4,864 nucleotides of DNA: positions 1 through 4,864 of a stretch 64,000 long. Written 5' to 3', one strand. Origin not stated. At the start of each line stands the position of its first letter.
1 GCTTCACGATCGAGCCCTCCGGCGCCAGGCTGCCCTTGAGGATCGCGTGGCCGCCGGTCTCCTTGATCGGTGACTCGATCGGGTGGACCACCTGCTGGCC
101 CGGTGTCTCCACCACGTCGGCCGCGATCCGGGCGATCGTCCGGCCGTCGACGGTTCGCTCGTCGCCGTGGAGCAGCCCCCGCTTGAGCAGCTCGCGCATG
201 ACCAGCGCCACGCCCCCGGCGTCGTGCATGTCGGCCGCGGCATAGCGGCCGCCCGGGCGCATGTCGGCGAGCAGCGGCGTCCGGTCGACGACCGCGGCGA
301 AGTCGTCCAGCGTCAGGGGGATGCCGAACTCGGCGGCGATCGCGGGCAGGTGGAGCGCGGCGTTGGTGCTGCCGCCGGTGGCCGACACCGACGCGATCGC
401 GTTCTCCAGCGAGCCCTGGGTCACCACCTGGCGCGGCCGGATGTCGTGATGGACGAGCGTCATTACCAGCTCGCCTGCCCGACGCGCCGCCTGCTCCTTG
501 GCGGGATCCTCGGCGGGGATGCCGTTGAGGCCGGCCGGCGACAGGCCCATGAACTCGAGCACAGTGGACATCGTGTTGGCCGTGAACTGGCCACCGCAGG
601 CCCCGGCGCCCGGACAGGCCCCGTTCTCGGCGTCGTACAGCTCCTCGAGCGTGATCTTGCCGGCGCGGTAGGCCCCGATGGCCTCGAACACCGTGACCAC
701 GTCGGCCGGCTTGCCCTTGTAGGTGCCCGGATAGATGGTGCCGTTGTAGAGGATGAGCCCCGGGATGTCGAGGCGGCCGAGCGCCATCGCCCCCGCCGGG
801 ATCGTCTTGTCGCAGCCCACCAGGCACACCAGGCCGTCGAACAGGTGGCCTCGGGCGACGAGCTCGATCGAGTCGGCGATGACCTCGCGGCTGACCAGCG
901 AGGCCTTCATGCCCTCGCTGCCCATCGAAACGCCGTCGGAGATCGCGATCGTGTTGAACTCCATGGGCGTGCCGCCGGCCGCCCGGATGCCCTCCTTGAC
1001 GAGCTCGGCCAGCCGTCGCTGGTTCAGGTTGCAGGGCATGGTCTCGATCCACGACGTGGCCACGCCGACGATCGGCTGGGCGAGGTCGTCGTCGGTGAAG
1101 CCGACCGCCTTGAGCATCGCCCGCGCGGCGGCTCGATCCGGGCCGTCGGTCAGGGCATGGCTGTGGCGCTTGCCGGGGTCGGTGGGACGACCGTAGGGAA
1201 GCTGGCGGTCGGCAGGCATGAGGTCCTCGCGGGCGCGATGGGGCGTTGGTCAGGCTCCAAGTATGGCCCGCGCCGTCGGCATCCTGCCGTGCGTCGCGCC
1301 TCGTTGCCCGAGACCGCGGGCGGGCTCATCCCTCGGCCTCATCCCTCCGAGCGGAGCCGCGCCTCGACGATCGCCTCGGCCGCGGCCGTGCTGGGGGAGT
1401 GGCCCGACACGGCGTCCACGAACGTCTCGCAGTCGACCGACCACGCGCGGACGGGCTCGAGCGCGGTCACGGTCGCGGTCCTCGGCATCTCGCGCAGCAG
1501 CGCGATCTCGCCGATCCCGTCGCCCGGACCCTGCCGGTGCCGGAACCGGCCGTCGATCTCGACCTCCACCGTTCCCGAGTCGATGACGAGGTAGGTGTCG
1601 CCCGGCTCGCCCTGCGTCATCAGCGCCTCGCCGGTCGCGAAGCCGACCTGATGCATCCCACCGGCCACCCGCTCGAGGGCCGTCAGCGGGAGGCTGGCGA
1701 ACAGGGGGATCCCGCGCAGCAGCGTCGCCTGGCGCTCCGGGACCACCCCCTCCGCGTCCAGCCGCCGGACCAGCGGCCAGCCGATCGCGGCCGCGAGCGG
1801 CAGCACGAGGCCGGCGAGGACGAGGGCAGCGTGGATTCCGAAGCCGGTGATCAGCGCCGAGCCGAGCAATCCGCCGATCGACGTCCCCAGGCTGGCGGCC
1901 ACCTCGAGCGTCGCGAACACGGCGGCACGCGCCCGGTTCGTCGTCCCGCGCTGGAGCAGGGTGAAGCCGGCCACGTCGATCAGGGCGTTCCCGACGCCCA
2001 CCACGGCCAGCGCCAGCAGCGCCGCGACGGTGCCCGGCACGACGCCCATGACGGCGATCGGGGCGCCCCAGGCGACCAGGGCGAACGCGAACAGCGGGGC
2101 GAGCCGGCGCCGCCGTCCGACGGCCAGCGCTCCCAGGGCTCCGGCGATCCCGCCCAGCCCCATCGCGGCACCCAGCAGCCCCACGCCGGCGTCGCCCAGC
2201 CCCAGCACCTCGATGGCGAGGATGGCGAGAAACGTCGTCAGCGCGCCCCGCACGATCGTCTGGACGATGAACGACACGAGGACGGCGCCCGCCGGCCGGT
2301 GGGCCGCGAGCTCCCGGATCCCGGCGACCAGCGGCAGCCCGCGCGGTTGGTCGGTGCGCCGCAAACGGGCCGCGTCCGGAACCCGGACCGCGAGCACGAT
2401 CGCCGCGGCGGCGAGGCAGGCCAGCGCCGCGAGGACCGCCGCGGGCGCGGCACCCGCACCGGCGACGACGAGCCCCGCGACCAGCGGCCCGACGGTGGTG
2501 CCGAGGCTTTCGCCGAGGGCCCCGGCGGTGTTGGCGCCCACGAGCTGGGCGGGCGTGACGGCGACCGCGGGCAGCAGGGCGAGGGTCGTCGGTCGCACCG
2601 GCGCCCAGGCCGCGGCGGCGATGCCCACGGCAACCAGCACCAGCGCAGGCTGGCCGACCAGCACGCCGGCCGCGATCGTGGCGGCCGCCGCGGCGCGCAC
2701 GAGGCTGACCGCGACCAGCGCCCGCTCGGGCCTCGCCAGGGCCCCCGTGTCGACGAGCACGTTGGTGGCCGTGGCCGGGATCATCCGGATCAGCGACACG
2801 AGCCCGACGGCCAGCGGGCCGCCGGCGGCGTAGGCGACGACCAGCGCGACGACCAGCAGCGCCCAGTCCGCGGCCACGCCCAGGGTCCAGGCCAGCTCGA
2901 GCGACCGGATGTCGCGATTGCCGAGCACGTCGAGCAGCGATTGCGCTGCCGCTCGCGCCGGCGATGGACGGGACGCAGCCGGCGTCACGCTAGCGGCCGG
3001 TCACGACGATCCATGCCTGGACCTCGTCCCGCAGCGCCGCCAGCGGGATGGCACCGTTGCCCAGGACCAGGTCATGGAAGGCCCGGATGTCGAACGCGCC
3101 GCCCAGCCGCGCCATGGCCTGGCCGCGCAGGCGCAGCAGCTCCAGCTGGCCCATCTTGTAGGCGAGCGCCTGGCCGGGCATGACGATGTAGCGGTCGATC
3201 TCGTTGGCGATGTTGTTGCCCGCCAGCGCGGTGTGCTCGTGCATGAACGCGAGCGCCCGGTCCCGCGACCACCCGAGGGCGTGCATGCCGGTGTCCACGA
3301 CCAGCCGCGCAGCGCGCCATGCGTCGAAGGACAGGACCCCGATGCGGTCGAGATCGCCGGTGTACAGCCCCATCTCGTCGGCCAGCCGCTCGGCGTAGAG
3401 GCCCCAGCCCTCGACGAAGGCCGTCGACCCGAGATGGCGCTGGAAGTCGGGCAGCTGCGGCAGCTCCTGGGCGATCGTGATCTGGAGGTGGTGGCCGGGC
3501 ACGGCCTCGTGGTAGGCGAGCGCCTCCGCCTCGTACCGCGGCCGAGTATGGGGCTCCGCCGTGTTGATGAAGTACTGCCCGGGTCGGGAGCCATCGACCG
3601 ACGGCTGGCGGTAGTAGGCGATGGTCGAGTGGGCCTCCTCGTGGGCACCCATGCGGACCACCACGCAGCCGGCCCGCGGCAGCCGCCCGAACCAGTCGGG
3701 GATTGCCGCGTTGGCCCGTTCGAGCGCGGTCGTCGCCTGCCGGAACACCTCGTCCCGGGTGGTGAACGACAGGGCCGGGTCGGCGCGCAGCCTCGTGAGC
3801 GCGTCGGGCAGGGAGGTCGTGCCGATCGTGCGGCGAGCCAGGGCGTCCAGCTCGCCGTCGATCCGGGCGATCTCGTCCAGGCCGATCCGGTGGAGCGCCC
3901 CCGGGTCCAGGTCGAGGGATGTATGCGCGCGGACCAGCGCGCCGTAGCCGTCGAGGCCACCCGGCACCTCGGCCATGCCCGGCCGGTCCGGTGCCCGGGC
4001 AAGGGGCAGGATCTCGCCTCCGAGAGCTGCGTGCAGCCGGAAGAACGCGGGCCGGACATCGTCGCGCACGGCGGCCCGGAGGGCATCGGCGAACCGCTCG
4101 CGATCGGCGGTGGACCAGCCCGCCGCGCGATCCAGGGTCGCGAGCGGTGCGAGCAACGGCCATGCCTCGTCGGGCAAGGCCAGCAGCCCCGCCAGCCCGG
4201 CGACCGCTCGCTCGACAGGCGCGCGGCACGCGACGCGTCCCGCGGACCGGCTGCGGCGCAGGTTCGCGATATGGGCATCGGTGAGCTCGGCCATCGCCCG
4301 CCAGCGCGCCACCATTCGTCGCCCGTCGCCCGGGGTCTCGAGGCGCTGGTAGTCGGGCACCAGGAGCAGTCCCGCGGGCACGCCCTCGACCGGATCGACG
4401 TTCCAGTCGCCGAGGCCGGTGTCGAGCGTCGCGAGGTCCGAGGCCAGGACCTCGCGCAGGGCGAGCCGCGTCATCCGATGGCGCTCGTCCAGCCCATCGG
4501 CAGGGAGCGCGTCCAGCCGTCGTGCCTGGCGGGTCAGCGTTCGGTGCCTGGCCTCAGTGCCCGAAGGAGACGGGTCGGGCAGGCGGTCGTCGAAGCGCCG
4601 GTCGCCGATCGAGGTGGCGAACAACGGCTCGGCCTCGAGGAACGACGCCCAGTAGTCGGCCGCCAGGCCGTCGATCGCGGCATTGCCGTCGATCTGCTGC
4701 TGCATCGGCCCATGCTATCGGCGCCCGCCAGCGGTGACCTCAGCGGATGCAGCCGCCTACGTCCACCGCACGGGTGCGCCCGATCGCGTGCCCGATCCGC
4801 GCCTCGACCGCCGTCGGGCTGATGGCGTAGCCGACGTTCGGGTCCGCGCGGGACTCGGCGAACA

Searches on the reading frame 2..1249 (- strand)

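Call 15: search_protein_families(library=pfam, proteins=[window:2-1249:-], max_evalue=0.001)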
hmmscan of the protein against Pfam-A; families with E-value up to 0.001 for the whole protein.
window:2-1249:- (416 aa): 2 families
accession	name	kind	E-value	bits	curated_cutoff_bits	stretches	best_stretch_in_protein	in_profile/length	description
PF00920.27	ILVD_EDD_N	-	1.8e-120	402.3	27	1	58-373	1-314/316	Dihydroxy-acid/6-phosphogluconate dehydratase N-terminal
PF24877.1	ILV_EDD_C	-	1.5e-05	25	27.7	1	386-416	1-31/191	Dihydroxy-acid/6-phosphogluconate dehydratase C-terminal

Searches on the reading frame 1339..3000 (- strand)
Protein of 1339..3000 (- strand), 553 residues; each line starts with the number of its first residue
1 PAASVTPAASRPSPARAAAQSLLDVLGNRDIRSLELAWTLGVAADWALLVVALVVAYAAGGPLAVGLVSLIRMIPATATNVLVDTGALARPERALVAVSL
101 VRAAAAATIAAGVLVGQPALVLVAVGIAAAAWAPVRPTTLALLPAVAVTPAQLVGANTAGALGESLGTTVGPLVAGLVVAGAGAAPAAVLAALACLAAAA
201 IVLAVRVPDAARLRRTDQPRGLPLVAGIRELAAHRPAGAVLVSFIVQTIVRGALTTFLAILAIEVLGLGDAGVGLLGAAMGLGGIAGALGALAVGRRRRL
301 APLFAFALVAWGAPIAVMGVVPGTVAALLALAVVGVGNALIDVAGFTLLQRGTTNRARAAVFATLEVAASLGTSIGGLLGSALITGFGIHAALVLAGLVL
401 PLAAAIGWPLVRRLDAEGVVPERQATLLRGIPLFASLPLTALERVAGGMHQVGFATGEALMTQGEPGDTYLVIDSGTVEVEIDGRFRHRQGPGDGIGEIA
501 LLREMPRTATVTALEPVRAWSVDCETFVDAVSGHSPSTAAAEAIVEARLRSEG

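Call 15: search_protein_families(library=pfam, proteins=[window:1339-3000:-], max_evalue=0.001)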
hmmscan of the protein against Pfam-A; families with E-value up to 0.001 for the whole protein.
window:1339-3000:- (553 aa): 2 families
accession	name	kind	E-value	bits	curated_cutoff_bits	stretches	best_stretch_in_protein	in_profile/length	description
PF07690.21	MFS_1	-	6.2e-17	62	33.4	2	42-362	8-332/347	Major Facilitator Superfamily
PF00027.35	cNMP_binding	-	1.1e-14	54.5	27.5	1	454-531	4-86/89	Cyclic nucleotide-binding domain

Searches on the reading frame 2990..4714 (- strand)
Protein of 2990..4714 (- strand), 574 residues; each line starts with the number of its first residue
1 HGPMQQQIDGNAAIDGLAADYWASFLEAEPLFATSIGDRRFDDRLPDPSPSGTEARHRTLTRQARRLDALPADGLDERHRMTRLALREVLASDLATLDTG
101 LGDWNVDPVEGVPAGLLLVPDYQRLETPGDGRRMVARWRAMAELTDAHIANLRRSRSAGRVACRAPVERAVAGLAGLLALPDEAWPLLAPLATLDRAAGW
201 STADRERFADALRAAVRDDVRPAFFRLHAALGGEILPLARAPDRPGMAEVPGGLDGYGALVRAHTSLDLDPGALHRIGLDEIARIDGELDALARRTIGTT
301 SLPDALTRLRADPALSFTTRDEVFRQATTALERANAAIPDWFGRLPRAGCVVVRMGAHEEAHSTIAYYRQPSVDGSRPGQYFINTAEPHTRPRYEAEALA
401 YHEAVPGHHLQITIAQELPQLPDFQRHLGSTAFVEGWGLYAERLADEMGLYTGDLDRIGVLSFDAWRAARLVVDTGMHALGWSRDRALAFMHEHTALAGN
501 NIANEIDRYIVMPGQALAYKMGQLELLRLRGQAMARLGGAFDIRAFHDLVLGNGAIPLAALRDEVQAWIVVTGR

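Call 15: search_protein_families(library=pfam, proteins=[window:2990-4714:-], max_evalue=0.001)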
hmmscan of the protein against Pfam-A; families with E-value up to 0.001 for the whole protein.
window:2990-4714:- (574 aa): 1 family
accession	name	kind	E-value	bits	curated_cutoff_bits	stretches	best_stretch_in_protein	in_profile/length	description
PF05960.17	DUF885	-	6.2e-155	518.3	32.4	1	30-565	1-532/532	Bacterial protein of unknown function (DUF885)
